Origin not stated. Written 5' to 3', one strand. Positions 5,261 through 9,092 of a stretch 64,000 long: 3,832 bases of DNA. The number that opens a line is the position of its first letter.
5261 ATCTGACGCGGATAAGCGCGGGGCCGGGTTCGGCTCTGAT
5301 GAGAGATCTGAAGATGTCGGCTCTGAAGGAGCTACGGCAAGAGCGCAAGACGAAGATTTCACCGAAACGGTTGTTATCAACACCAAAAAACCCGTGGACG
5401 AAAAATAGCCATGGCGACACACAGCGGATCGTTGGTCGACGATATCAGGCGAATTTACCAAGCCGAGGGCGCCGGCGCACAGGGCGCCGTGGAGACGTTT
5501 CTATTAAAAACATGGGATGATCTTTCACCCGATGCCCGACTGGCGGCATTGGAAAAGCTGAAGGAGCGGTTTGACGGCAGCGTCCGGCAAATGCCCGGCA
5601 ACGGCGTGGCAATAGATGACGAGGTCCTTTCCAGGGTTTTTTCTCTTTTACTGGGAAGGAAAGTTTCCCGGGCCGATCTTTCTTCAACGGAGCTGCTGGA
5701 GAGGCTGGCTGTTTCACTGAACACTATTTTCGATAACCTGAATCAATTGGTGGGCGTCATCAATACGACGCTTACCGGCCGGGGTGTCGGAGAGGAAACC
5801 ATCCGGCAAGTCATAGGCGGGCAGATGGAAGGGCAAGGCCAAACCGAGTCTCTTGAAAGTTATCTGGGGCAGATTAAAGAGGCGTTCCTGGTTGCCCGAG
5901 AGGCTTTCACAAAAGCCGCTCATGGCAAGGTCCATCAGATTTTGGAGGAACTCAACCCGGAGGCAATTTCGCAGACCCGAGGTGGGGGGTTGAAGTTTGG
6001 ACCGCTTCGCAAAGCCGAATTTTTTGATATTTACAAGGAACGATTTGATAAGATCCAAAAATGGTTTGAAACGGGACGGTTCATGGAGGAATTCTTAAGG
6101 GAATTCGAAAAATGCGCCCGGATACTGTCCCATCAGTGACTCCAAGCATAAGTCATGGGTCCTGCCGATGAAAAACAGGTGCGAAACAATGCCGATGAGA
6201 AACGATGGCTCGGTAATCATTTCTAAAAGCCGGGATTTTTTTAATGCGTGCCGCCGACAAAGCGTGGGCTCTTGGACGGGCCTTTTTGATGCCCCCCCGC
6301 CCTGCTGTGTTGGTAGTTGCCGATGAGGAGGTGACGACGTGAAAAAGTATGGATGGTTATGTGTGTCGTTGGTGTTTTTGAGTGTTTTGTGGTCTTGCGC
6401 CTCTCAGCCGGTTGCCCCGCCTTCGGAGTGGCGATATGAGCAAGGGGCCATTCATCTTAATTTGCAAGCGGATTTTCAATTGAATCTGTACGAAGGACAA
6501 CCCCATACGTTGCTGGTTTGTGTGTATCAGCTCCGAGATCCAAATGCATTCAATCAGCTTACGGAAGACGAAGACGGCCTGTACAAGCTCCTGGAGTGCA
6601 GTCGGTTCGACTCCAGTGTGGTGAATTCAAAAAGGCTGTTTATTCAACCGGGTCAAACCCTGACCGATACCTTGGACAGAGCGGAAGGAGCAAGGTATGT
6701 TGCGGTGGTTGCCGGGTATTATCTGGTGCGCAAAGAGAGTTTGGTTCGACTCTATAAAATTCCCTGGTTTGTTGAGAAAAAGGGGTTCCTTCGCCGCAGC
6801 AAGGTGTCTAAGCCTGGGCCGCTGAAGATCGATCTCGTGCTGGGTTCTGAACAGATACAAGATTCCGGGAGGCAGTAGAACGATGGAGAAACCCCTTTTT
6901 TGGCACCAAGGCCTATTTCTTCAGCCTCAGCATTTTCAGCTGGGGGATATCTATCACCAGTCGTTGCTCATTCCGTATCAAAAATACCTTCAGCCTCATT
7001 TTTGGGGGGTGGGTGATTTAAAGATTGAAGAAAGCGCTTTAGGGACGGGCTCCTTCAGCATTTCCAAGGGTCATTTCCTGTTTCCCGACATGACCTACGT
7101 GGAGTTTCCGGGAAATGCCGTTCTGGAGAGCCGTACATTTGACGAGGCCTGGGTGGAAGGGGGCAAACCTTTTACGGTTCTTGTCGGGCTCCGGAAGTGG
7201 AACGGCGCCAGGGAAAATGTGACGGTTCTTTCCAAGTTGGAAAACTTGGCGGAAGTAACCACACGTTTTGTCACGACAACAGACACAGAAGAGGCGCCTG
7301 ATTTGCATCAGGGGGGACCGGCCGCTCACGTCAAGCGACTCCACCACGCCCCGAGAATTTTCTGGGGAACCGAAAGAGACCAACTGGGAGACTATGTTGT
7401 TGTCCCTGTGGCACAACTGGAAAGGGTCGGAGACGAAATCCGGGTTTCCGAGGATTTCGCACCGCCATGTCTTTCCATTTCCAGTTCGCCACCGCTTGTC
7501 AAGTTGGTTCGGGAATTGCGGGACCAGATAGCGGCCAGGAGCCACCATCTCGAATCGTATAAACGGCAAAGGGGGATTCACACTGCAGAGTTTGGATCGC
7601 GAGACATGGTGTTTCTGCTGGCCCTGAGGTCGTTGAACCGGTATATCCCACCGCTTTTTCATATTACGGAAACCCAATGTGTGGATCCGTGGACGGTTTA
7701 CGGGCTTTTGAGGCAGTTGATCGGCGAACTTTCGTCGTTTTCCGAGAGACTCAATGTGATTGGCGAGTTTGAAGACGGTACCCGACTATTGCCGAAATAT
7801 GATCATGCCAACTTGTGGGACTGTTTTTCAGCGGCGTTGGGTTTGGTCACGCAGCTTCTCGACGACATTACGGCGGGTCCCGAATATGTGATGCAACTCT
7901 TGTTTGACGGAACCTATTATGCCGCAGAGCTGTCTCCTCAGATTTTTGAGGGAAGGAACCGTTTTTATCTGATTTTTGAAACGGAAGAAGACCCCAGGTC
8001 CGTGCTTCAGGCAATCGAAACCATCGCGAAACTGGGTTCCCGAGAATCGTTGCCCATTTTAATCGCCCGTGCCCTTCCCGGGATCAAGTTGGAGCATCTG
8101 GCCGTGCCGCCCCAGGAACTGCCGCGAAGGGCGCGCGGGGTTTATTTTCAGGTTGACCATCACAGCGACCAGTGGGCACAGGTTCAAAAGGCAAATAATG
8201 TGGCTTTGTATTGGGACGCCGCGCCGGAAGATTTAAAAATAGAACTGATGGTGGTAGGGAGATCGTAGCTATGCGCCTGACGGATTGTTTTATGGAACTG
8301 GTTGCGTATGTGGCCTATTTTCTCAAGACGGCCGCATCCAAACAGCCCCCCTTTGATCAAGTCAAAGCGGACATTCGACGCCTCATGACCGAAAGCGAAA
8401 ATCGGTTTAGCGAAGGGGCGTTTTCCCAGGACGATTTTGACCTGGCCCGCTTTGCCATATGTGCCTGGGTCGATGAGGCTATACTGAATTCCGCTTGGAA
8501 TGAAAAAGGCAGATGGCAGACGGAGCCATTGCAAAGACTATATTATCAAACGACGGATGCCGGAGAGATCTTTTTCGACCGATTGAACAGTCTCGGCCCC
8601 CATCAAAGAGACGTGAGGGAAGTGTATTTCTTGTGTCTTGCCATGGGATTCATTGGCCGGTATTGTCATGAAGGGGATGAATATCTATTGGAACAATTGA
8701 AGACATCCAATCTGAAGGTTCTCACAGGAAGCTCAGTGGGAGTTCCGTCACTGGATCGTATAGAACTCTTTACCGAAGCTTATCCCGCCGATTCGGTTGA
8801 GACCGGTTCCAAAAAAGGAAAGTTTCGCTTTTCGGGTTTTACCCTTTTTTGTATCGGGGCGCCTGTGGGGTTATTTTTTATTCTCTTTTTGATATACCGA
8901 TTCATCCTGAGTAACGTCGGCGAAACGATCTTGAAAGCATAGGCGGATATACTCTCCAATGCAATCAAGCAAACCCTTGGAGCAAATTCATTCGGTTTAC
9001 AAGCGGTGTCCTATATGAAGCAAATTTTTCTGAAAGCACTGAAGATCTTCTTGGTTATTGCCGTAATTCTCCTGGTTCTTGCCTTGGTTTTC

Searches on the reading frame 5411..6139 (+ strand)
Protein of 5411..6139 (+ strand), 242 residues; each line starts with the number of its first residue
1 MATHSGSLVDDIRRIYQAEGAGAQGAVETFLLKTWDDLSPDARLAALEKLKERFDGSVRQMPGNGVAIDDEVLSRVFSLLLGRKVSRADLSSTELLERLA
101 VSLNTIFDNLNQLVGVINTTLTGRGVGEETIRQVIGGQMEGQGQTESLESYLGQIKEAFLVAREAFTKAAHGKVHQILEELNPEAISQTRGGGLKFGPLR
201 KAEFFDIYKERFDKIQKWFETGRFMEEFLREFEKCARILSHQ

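Call 46: search_protein_families(library=pfam, proteins=[window:5411-6139:+], max_evalue=0.001)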
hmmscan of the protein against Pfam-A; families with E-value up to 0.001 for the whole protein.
window:5411-6139:+ (242 aa): 1 family
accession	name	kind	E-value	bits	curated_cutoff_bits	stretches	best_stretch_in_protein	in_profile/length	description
PF20232.3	T6SS_FHA_C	-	4.1e-06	27.2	23.7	1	165-233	103-174/180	C-terminal domain of Type VI secretion system FHA protein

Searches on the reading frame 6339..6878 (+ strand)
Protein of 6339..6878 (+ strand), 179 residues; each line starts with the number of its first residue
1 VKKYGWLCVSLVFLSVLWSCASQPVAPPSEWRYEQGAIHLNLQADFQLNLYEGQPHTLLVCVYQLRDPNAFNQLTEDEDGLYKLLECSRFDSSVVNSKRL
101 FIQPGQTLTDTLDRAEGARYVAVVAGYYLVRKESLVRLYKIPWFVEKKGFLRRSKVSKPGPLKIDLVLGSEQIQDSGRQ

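Call 46: search_protein_families(library=pfam, proteins=[window:6339-6878:+], max_evalue=0.001)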
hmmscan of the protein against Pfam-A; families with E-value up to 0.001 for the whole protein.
window:6339-6878:+ (179 aa): 1 family
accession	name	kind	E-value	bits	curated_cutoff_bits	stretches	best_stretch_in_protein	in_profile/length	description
PF12790.13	T6SS-SciN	-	1.6e-21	76.7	27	1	38-142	3-105/120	Type VI secretion lipoprotein, VasD, EvfM, TssJ, VC_A0113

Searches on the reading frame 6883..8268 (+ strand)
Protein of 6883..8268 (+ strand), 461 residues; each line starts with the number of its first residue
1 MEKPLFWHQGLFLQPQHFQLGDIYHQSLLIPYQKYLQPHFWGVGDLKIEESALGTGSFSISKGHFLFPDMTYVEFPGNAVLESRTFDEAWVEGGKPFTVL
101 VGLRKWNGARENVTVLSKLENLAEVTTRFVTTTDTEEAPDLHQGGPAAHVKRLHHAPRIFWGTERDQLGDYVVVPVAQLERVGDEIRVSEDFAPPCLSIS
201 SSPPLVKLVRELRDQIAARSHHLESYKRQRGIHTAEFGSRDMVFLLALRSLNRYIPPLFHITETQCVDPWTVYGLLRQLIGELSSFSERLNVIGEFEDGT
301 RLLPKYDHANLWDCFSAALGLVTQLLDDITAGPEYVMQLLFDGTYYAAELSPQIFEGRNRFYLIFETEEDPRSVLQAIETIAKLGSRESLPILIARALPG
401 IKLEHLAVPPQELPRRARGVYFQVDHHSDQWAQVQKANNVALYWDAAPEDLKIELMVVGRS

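Call 46: search_protein_families(library=pfam, proteins=[window:6883-8268:+], max_evalue=0.001)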
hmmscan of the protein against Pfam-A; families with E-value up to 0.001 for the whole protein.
window:6883-8268:+ (461 aa): 1 family
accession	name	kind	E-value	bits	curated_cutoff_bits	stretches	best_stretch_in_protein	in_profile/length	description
PF05936.17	T6SS_VasE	-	2.8e-111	372.8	23.4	1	17-458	1-429/429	Bacterial Type VI secretion, VC_A0110, EvfL, ImpJ, VasE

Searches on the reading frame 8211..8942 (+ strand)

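Call 46: search_protein_families(library=pfam, proteins=[window:8211-8942:+], max_evalue=0.001)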
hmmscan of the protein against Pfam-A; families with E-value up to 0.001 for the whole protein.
window:8211-8942:+ (243 aa): 1 family
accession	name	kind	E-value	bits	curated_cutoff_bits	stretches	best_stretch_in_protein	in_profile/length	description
PF09850.14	DotU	-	4.4e-39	134.7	27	1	23-231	2-204/205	Type VI secretion system protein DotU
